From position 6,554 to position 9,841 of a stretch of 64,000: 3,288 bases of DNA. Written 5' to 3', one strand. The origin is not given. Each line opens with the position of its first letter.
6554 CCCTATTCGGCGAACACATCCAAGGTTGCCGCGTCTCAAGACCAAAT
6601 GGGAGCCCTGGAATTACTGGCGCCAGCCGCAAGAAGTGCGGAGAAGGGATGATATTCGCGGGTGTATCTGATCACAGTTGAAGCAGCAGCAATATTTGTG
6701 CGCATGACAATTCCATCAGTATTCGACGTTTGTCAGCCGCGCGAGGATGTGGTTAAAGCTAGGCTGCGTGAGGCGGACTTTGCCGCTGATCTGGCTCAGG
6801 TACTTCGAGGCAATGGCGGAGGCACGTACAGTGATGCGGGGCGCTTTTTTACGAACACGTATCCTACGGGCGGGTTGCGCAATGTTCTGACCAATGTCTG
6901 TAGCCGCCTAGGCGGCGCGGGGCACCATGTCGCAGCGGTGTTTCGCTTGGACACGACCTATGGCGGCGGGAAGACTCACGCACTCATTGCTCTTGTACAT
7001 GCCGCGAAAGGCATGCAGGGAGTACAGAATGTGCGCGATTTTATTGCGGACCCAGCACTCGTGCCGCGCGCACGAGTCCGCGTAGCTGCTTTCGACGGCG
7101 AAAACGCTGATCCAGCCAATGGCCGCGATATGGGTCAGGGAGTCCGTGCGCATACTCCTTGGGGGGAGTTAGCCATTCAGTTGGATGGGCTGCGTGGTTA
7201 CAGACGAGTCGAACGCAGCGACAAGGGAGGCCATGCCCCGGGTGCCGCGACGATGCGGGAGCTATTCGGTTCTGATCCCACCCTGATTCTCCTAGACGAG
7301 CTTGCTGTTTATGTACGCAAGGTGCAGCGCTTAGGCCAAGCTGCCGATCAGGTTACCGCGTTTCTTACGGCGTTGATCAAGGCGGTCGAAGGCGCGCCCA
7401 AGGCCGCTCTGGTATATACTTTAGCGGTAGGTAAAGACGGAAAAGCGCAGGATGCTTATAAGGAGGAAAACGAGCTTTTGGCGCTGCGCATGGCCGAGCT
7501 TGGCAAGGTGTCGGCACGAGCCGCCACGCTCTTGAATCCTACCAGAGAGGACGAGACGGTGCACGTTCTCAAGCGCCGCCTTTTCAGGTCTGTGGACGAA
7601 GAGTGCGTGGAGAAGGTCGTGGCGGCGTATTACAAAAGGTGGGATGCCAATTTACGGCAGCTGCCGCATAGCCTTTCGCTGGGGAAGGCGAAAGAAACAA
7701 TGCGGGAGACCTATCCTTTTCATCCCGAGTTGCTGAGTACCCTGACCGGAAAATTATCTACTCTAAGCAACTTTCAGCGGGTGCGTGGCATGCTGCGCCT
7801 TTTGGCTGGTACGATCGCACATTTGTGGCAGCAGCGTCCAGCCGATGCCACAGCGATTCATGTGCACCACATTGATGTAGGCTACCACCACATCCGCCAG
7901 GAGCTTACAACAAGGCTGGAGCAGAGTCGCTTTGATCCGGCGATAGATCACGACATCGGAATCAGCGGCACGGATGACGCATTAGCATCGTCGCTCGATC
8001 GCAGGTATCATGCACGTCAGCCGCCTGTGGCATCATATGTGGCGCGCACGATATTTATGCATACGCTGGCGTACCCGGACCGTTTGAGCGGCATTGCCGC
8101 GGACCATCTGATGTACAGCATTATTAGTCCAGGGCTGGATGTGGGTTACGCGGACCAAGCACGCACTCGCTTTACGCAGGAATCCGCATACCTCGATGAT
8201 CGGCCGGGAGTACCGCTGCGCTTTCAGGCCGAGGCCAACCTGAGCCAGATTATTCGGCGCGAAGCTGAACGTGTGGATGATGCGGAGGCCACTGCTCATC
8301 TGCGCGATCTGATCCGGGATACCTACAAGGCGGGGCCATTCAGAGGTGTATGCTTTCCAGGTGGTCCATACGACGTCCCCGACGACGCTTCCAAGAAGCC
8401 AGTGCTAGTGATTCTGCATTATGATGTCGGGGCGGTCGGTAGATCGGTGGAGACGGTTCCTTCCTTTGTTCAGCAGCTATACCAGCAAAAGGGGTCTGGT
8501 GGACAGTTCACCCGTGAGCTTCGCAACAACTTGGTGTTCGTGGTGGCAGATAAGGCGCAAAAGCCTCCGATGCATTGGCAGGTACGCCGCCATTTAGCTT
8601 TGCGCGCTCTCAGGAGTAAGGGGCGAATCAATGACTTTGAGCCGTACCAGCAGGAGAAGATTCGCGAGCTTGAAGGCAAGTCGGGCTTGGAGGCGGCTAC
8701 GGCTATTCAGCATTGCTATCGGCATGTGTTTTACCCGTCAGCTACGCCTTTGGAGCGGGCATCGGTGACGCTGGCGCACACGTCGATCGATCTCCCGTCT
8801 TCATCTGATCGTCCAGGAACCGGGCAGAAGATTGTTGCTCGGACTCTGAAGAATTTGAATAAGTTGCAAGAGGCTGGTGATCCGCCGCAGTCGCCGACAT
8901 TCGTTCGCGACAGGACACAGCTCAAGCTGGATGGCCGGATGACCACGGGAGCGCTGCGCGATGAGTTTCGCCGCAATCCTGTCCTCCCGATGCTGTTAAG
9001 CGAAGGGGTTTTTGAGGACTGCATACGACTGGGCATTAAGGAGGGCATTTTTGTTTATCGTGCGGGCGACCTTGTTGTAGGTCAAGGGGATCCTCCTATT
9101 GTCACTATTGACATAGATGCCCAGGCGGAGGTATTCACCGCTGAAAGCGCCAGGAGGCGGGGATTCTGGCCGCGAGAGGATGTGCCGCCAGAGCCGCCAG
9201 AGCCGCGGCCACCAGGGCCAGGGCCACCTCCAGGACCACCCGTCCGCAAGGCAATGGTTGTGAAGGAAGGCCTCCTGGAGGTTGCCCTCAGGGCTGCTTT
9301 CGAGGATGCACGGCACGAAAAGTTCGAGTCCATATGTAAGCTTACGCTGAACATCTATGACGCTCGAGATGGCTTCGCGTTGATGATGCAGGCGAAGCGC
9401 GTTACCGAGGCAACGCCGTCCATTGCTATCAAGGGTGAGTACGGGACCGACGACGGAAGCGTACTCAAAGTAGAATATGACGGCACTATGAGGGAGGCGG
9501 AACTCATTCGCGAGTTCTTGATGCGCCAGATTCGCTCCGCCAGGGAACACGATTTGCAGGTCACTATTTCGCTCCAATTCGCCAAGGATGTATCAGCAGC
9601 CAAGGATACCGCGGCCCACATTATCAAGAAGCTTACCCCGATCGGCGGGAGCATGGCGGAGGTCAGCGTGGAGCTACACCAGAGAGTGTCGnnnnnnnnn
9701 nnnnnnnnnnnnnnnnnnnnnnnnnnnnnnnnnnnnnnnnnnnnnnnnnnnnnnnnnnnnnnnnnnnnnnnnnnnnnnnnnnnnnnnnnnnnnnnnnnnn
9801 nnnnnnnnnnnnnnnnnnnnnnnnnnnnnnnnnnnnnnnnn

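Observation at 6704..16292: Translationally coupled four-gene R-M-like defence module: DUF499 ATPase / small ORF / DUF1156 Zn-ribbon methylase / PLD-SNF2 fusion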

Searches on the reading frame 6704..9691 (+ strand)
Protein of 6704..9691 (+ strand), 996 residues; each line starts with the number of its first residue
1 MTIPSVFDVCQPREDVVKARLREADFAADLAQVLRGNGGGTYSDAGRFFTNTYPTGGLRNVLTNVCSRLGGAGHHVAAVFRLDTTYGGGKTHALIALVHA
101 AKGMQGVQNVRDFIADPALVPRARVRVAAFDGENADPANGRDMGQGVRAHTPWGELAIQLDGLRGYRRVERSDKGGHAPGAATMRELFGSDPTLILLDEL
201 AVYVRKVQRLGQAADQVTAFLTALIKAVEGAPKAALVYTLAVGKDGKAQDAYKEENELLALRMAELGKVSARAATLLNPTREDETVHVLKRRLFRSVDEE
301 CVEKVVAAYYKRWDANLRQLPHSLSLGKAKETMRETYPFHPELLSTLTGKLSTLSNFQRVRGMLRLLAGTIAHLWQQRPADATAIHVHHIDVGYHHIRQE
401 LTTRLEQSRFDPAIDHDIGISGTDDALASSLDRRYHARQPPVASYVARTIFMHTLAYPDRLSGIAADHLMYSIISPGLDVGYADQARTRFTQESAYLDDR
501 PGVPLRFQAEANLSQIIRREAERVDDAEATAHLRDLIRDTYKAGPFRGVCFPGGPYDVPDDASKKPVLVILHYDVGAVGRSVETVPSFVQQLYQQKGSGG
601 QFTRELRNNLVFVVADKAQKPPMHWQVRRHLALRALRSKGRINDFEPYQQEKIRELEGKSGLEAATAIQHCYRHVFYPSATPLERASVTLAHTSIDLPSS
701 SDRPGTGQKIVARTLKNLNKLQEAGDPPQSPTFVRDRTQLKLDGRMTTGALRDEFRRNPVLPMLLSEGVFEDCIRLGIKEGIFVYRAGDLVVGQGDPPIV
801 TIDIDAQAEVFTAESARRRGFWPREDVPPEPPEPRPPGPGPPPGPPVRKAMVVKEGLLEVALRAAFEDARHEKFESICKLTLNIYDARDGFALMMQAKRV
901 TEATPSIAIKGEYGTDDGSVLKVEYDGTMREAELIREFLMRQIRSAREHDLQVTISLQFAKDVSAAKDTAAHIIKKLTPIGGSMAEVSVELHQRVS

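Call 5: search_protein_families(library=pfam, proteins=[window:6704-9691:+], max_evalue=0.01)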
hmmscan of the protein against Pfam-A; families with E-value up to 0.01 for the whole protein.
window:6704-9691:+ (996 aa): 1 family
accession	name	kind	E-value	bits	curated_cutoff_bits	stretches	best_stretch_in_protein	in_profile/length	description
PF04465.17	DUF499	-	3.3e-36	125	23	1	145-457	46-347/1024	Protein of unknown function (DUF499)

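Call 6: search_protein_families(library=padloc, proteins=[window:6704-9691:+], max_evalue=0.01)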
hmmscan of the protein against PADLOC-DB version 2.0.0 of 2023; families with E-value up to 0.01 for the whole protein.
window:6704-9691:+ (996 aa): 3 families
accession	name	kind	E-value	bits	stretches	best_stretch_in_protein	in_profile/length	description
PDLC00662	HmaC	-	3.2e-92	308.3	1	8-696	8-691/941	AAA+ ATPase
PDLC02192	DUF499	-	1.7e-42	143.4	1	44-717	34-664/1022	-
PDLC02488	BrxC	-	0.00033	16.7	1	287-368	357-439/1240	BrxC-PglY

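Call 38: search_protein_families(library=ncbifam, proteins=[window:6704-9691:+], max_evalue=0.001)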
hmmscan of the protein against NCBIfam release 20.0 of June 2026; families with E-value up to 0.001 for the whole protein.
window:6704-9691:+ (996 aa): 1 family
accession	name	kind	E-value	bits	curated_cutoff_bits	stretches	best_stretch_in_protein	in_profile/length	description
NF042962.1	DUF499_antiphage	equivalog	1.1e-61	209.1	1200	1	6-719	3-665/1025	anti-phage-associated DUF499 domain-containing protein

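Call 63: search_solved_structures(query=window:6704-9691:+, max_evalue=0.01)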
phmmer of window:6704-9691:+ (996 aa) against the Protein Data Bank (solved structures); distinct sequences matched with E-value up to 0.01: 0.

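Call 84: search_dna_similar(query=window:6704-9691:+, collection=plasmids, mode=protein, max_rows=60, max_evalue=1e-10, rows=spread)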
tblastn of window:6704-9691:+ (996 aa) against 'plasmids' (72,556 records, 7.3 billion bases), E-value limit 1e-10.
Records with a match: 134; places in all: 143; records where one place covers at least 80% of the query: 21.
Best place of each record, by identity: <60% 134.
By first word of the organism name: Rhodococcus 16; Thermus 16; Acinetobacter 7; Nostoc 6; Leptolyngbya 6; Halobacterium 4; Haloarcula 4; Planktothrix 4; Aminobacter 3; Sinorhizobium 3; and 49 more.
By predicted mobility (MOB-suite, as given by PLSDB): non-mobilizable 88; conjugative 24; mobilizable 22.
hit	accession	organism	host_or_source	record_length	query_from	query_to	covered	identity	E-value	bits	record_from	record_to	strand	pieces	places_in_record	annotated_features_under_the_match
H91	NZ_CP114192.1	Aminobacter sp. NyZ550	-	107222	1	987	96%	50.6%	0e+0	920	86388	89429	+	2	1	DUF499 domain-containing protein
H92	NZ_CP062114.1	Aminobacter sp. SR38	bacterial pure culture,soil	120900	1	987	96%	50.6%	0e+0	920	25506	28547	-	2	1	DUF499 domain-containing protein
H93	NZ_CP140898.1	Sinorhizobium medicae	Medicago lupulina,whole organism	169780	1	822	83%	53.0%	0e+0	833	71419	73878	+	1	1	DUF499 domain-containing protein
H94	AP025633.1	Annamia dubia NIES-4383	-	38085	3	811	81%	33.1%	2e-117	405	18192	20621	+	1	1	hypothetical protein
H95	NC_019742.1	Allocoleopsis franciscana PCC 7113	-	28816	1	796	80%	32.9%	7e-110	383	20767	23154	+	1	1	DUF499 domain-containing protein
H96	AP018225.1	Nostoc linckia NIES-25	-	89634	3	802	80%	32.2%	1e-105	370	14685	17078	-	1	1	hypothetical protein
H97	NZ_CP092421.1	Leptolyngbya boryana IU 594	-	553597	1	804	81%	31.8%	7e-106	371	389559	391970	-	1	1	DUF499 domain-containing protein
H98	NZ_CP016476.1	Picosynechococcus sp. PCC 7003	cell culture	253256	1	794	80%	32.2%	5e-106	372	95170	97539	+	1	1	DUF499 domain-containing protein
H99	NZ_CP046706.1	Nostoc sp. ATCC 53789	-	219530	3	802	80%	31.8%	1e-108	379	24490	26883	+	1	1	DUF499 domain-containing protein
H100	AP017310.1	Leptolyngbya sp. NIES-3755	-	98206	3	794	80%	31.6%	7e-104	365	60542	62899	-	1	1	hypothetical protein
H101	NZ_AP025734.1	Nostoc cf. commune SO-36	-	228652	6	802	80%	30.7%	3e-104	366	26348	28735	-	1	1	DUF499 domain-containing protein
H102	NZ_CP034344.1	Haloplanus rallus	cell culture,Non-purified solar salt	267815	4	789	79%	30.1%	7e-78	287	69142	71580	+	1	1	DUF499 domain-containing protein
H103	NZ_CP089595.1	Halobacterium zhouii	cell culture,sediment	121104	4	789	79%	29.9%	4e-78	288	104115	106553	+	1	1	DUF499 domain-containing protein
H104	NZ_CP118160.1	Halosimplex aquaticum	cell culture,solar salterns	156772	4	789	79%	29.9%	8e-78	287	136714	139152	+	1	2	DUF499 domain-containing protein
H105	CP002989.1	halophilic archaeon DL31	-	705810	4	797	79%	29.6%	3e-46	292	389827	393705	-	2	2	transposase (ISH3)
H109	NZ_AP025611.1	Thermus thermophilus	-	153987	8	785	78%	28.2%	9e-54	213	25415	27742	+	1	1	Swt1 family HEPN domain-containing protein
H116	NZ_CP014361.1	Methylomonas sp. DH-1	cell culture,waste sludge of a brewery ...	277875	1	806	81%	26.7%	9e-57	222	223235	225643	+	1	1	DUF499 domain-containing protein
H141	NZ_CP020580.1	Acinetobacter baumannii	Homo sapiens,Bronchial washing fluid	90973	3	715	72%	22.8%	1e-24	119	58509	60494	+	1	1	anti-phage-associated DUF499 domain-containing protein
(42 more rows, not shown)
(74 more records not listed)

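Call 85: get_annotated_region(hit=H109, flank=9000)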
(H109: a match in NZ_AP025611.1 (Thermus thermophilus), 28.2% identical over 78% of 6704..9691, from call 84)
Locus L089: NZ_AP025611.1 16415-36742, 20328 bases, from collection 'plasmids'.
description: Thermus thermophilus strain SNM3-3 plasmid pTthSNM3-3c, complete sequence
organism: Thermus thermophilus (NCBI taxid 274)
taxonomy: Bacteria; Deinococcota; Deinococci; Thermales; Thermaceae; Thermus; Thermus thermophilus
host: -; source: -; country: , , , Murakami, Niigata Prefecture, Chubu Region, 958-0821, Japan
typing (MOB-suite, as given by PLSDB): non-mobilizable; mating-pair formation MPF_T
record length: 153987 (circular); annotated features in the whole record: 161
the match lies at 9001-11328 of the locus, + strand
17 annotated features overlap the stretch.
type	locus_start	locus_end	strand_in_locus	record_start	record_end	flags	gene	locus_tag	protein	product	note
CDS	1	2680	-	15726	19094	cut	-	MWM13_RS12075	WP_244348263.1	helicase-related protein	-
CDS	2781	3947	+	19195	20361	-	-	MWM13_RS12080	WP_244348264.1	Fic family protein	-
CDS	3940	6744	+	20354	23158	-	-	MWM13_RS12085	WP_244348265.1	DUF1156 domain-containing protein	-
CDS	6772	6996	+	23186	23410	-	-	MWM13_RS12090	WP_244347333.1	type II toxin-antitoxin system HicB family antitoxin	-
CDS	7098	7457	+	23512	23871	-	-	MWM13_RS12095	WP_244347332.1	type II toxin-antitoxin system RelE/ParE family toxin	-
CDS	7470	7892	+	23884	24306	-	-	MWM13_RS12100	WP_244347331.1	helix-turn-helix domain-containing protein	-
CDS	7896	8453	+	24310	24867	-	-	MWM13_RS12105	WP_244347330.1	helix-turn-helix domain-containing protein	-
CDS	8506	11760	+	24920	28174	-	-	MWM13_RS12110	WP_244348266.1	Swt1 family HEPN domain-containing protein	-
CDS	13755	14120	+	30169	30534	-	-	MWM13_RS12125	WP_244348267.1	HNH endonuclease signature motif containing protein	-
CDS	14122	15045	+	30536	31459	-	-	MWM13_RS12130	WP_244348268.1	M48 family metallopeptidase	-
CDS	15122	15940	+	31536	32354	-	-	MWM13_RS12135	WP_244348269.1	hypothetical protein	-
CDS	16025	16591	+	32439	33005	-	-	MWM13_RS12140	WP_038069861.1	hypothetical protein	-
CDS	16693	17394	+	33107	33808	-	-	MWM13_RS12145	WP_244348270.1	hypothetical protein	-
CDS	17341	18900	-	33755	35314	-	-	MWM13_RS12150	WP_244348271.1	IS200/IS605 family accessory protein TnpB-related protein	GO:0006313 - DNA transposition [Evidence IEA]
CDS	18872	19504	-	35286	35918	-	-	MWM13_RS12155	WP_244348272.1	IS607 family transposase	-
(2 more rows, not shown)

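Call 86: get_annotated_region(hit=H116, flank=9000)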
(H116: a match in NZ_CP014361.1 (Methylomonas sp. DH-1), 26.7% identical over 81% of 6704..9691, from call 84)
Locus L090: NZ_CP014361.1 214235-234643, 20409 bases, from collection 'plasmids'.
description: Methylomonas sp. DH-1 plasmid unnamed, complete sequence
organism: Methylomonas sp. DH-1 (NCBI taxid 1727196)
taxonomy: Bacteria; Pseudomonadota; Gammaproteobacteria; Methylococcales; Methylococcaceae; Methylomonas; Methylomonas sp. DH-1
host: -; source: cell culture,waste sludge of a brewery plant; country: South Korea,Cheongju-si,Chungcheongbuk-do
typing (MOB-suite, as given by PLSDB): mobilizable; relaxase MOBH
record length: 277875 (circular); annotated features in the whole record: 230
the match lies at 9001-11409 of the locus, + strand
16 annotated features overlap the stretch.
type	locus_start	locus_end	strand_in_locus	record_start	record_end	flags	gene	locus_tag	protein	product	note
CDS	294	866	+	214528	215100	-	-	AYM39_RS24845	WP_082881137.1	transposase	GO:0006313 - DNA transposition [Evidence IEA]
CDS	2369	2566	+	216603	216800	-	-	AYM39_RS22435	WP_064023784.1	CopG family transcriptional regulator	-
CDS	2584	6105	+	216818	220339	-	-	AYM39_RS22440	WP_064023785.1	helicase-related protein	-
CDS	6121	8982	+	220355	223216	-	-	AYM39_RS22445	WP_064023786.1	DUF1156 domain-containing protein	-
CDS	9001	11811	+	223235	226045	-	-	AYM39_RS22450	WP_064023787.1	DUF499 domain-containing protein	-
CDS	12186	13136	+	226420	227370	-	-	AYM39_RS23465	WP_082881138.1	hypothetical protein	-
CDS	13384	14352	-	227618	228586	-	-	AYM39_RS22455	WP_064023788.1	tyrosine-type recombinase/integrase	GO:0015074 - DNA integration [Evidence IEA]; GO:0006310 - DNA recombination [Evidence IEA]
CDS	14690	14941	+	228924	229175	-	-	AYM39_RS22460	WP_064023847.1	DUF1778 domain-containing protein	-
CDS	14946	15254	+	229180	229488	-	-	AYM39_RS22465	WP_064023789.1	type II toxin-antitoxin system RelE/ParE family toxin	GO:0030541 - plasmid partitioning [Evidence IEA]; GO:0051290 - protein heterotetramerization [Evidence IEA]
CDS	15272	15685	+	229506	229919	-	-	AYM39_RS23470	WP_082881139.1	hypothetical protein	-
CDS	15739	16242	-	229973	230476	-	-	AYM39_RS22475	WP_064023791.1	hypothetical protein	-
CDS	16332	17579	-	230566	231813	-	-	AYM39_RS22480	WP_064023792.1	XRE family transcriptional regulator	-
CDS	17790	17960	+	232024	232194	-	-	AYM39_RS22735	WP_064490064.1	DUF1508 domain-containing protein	-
CDS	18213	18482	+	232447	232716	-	-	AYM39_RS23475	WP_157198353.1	multiubiquitin domain-containing protein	-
CDS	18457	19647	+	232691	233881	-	-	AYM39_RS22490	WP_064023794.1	ThiF family adenylyltransferase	-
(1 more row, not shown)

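Call 87: get_annotated_region(hit=H141, flank=9000)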
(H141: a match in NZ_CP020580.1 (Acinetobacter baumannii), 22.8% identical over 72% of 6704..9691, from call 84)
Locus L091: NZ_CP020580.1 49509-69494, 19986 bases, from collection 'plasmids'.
description: Acinetobacter baumannii strain SSMA17 plasmid pSSMA17_1, complete sequence
organism: Acinetobacter baumannii (NCBI taxid 470)
taxonomy: Bacteria; Pseudomonadota; Gammaproteobacteria; Moraxellales; Moraxellaceae; Acinetobacter; Acinetobacter baumannii
host: -; source: Homo sapiens,Bronchial washing fluid; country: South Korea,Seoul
typing (MOB-suite, as given by PLSDB): conjugative; replicon rep_cluster_734; relaxase MOBF; mating-pair formation MPF_F
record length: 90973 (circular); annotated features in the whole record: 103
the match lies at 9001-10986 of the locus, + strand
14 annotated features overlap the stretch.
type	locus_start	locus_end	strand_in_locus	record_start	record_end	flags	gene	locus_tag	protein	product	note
CDS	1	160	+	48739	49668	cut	-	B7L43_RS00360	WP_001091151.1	IS5-like element ISAba10 family transposase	GO:0006313 - DNA transposition [Evidence IEA]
CDS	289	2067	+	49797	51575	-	-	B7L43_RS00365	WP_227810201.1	Mu transposase C-terminal domain-containing protein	-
CDS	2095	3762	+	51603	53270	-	-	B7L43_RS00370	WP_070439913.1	AAA family ATPase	-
CDS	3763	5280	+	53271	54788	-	-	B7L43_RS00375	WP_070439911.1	TnsD family Tn7-like transposition protein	-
CDS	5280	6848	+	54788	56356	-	-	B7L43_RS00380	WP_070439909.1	Tn7-like element transposition protein TnsE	-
CDS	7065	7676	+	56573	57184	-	-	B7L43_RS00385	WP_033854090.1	hypothetical protein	-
CDS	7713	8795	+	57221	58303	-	-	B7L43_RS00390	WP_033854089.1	XRE family transcriptional regulator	-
CDS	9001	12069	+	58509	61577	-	-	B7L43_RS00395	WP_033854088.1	anti-phage-associated DUF499 domain-containing protein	GO:0051607 - defense response to virus [Evidence IEA]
CDS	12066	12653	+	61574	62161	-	-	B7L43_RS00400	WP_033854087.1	anti-phage-associated DUF3780 domain-containing protein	GO:0051607 - defense response to virus [Evidence IEA]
CDS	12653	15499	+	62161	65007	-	-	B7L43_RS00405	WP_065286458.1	anti-phage-associated DUF1156 domain-containing protein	GO:0051607 - defense response to virus [Evidence IEA]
CDS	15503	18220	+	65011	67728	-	-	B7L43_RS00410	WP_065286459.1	phospholipase D-like domain-containing anti-phage protein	GO:0051607 - defense response to virus [Evidence IEA]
CDS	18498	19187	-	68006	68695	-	-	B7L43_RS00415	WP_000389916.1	DUF2786 domain-containing protein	-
CDS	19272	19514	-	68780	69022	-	-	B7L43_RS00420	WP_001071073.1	hypothetical protein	-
CDS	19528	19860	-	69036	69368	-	-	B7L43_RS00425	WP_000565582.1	hypothetical protein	-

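Call 88: get_annotated_region(hit=H95, flank=9000)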
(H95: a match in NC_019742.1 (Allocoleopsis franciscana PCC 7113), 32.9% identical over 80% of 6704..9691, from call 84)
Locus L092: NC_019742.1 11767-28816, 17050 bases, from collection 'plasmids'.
description: Allocoleopsis franciscana PCC 7113 plasmid pMIC7113.06, complete sequence
organism: Allocoleopsis franciscana PCC 7113 (NCBI taxid 1173027)
taxonomy: Bacteria; Cyanobacteriota; Cyanophyceae; Coleofasciculales; Coleofasciculaceae; Allocoleopsis; Allocoleopsis franciscana; Allocoleopsis franciscana PCC 7113
host: -; source: -; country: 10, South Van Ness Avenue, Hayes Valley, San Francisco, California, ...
typing (MOB-suite, as given by PLSDB): non-mobilizable
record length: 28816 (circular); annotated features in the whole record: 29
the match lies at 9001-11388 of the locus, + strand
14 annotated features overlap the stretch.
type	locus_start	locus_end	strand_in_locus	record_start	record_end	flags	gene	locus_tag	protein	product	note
CDS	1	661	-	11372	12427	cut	-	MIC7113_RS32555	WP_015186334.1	ParM/StbA family protein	GO:0030541 - plasmid partitioning [Evidence IEA]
CDS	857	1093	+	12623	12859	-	-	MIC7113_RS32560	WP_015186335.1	hypothetical protein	-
CDS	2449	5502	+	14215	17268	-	-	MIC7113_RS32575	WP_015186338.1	DUF3854 domain-containing protein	-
CDS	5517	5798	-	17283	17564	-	-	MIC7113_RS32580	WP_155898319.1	hypothetical protein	-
CDS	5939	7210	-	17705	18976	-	-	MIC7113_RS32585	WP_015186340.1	tyrosine-type recombinase/integrase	GO:0015074 - DNA integration [Evidence IEA]; GO:0006310 - DNA recombination [Evidence IEA]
CDS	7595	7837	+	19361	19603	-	-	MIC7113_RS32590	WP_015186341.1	hypothetical protein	-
CDS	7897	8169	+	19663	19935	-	-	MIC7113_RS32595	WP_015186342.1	hypothetical protein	-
CDS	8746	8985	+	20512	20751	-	-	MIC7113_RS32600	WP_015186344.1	helix-turn-helix transcriptional regulator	-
CDS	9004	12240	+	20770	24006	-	-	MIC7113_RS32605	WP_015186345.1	DUF499 domain-containing protein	-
CDS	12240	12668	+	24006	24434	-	-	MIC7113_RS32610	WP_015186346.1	hypothetical protein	-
CDS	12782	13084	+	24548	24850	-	-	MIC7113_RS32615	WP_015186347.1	hypothetical protein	-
CDS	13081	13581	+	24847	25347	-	-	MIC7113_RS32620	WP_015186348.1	PIN domain-containing protein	-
CDS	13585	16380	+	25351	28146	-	-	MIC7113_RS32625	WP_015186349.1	DUF1156 domain-containing protein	-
CDS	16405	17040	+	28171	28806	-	-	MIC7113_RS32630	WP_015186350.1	hypothetical protein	-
